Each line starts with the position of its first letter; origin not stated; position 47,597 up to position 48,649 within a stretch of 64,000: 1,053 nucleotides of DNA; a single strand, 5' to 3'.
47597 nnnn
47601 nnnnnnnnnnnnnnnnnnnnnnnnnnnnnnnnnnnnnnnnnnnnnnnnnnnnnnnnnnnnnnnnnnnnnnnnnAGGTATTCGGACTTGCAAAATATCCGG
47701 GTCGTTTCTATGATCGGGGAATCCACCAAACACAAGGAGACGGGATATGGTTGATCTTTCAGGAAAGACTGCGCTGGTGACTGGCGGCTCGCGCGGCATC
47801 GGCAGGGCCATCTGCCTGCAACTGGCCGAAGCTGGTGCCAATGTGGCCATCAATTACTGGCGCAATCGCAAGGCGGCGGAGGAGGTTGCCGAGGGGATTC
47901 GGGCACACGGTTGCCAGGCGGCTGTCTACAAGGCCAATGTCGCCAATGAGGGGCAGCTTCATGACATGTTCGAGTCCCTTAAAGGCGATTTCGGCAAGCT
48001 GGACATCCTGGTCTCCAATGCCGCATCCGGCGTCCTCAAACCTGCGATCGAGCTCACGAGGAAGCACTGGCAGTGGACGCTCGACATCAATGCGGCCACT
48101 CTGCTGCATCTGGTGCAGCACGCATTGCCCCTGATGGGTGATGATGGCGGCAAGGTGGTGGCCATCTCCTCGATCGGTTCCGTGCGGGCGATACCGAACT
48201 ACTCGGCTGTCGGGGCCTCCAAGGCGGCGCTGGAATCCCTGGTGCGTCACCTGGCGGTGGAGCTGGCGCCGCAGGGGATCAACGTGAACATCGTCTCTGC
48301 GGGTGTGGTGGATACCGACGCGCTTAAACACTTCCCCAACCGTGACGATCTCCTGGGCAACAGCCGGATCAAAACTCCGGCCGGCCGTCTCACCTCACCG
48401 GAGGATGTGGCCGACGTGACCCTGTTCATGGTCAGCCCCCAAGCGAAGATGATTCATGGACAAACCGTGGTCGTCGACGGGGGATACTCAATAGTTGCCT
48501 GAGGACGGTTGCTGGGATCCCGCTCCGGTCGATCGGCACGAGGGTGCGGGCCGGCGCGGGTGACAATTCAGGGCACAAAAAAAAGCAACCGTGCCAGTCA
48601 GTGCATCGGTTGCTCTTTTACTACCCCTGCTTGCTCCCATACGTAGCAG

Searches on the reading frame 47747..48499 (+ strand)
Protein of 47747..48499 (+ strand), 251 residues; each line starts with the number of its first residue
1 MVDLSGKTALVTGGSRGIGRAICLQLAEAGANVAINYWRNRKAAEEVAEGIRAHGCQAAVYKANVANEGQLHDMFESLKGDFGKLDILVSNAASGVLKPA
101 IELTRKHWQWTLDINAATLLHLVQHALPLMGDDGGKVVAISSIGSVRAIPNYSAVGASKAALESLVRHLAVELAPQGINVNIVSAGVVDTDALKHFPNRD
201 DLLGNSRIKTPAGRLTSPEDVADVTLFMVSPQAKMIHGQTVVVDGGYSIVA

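Call 26: search_protein_families(library=pfam, proteins=[window:47747-48499:+], max_evalue=0.001)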
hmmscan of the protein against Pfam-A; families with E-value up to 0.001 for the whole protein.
window:47747-48499:+ (251 aa): 5 families
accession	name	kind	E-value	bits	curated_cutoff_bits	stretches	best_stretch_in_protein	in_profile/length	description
PF13561.12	adh_short_C2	-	9.3e-70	235.3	27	1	16-248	6-236/236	Enoyl-(Acyl carrier protein) reductase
PF00106.31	adh_short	-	5.7e-48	163.4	26.6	1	7-195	1-189/195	short chain dehydrogenase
PF08659.16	KR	-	1.3e-13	51.7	22.6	1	8-170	2-164/180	KR domain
PF23441.1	SDR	-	2e-08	34.4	27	1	4-247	5-255/258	SDR-like rossmann domain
PF01370.27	Epimerase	-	0.00098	19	20.9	0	9-81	1-66/240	NAD dependent epimerase/dehydratase family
